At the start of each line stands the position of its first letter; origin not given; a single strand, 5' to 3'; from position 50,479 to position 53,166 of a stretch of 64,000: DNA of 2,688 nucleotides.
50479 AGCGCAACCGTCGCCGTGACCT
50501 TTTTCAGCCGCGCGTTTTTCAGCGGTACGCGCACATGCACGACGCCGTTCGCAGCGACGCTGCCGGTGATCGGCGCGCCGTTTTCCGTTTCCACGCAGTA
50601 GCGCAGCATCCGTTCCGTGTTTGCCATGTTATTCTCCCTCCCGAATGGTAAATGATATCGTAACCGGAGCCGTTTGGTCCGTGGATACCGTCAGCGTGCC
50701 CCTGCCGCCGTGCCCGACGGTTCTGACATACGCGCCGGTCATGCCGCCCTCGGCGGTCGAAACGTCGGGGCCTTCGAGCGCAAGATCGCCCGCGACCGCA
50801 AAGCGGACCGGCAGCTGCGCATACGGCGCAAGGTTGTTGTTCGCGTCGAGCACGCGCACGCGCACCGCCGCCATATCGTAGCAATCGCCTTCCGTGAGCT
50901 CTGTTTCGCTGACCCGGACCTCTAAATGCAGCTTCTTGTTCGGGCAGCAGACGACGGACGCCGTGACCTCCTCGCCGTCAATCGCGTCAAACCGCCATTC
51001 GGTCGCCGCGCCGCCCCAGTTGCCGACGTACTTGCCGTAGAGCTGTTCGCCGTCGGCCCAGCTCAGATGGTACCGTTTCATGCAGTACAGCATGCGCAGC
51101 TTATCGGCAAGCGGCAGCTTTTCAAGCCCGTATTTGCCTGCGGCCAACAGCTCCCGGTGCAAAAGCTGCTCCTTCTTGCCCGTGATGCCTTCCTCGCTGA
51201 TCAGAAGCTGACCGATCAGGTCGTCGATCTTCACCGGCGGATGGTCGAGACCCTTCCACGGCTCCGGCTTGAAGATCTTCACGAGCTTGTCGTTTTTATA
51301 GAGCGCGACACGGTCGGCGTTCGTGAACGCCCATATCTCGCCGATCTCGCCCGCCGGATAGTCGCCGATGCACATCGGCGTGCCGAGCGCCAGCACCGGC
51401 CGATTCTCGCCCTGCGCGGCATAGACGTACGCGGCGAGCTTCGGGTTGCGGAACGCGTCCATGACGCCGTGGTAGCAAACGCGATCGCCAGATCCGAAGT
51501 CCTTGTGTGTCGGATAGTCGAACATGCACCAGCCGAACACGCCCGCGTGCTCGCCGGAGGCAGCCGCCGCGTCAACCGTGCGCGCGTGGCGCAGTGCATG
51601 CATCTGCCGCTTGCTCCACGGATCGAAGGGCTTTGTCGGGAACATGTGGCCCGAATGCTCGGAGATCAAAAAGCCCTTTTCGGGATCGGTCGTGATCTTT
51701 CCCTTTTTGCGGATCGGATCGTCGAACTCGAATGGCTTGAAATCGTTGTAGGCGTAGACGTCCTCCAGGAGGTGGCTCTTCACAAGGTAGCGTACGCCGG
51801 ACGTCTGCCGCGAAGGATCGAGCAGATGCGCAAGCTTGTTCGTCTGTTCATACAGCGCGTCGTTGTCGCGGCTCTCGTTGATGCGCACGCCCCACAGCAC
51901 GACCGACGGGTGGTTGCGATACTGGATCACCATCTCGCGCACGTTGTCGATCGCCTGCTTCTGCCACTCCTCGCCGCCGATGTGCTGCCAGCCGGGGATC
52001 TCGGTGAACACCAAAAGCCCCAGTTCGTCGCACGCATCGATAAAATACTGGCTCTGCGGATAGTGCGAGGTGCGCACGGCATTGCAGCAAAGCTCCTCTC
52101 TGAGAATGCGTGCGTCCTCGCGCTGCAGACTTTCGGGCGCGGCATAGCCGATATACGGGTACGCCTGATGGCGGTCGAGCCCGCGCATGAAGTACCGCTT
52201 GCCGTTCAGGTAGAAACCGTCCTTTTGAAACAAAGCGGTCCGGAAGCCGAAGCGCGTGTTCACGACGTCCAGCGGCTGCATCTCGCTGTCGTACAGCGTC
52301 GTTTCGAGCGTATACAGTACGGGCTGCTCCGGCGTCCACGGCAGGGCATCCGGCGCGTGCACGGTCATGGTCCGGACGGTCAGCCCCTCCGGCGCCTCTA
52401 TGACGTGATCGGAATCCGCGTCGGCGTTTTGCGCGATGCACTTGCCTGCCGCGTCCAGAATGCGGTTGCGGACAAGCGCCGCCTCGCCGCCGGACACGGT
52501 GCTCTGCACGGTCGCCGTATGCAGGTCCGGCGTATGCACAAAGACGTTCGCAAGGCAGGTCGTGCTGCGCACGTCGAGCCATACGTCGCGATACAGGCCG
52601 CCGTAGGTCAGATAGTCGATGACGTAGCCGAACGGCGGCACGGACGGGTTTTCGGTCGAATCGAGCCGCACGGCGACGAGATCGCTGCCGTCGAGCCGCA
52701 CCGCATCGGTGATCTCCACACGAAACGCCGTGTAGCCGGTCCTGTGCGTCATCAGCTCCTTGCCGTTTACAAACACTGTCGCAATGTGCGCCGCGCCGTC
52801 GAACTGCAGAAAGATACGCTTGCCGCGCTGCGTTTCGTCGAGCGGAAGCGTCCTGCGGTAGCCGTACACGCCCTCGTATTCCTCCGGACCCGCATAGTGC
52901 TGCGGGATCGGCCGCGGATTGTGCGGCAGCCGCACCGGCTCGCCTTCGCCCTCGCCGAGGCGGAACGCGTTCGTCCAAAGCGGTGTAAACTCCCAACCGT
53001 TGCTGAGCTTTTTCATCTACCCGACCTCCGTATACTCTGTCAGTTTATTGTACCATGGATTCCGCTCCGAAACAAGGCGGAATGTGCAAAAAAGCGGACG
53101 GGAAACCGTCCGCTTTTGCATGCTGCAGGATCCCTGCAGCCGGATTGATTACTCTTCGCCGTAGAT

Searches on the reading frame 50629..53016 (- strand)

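Call 33: search_protein_families(library=pfam, proteins=[window:50629-53016:-], max_evalue=0.000001)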
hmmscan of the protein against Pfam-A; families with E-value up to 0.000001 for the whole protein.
window:50629-53016:- (795 aa): 5 families
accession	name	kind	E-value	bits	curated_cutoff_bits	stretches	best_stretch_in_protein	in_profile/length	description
PF02836.23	Glyco_hydro_2_C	-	2.7e-25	89.6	21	1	265-532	5-293/302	Glycosyl hydrolases family 2, TIM barrel domain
PF02837.24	Glyco_hydro_2_N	-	3.1e-12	47.2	28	1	36-147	52-165/169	Glycosyl hydrolases family 2, sugar binding domain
PF00703.27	Glyco_hydro_2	-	8.3e-10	39.8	23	1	166-259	16-109/109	Glycosyl hydrolases family 2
PF22666.2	Glyco_hydro_2_N2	-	1.8e-08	35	27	1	51-121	50-120/167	Glycosyl hydrolase 2 galactose-binding domain-like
PF18565.7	Glyco_hydro2_C5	-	8.5e-08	32.5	32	1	703-787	6-102/103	Glycoside hydrolase family 2 C-terminal domain 5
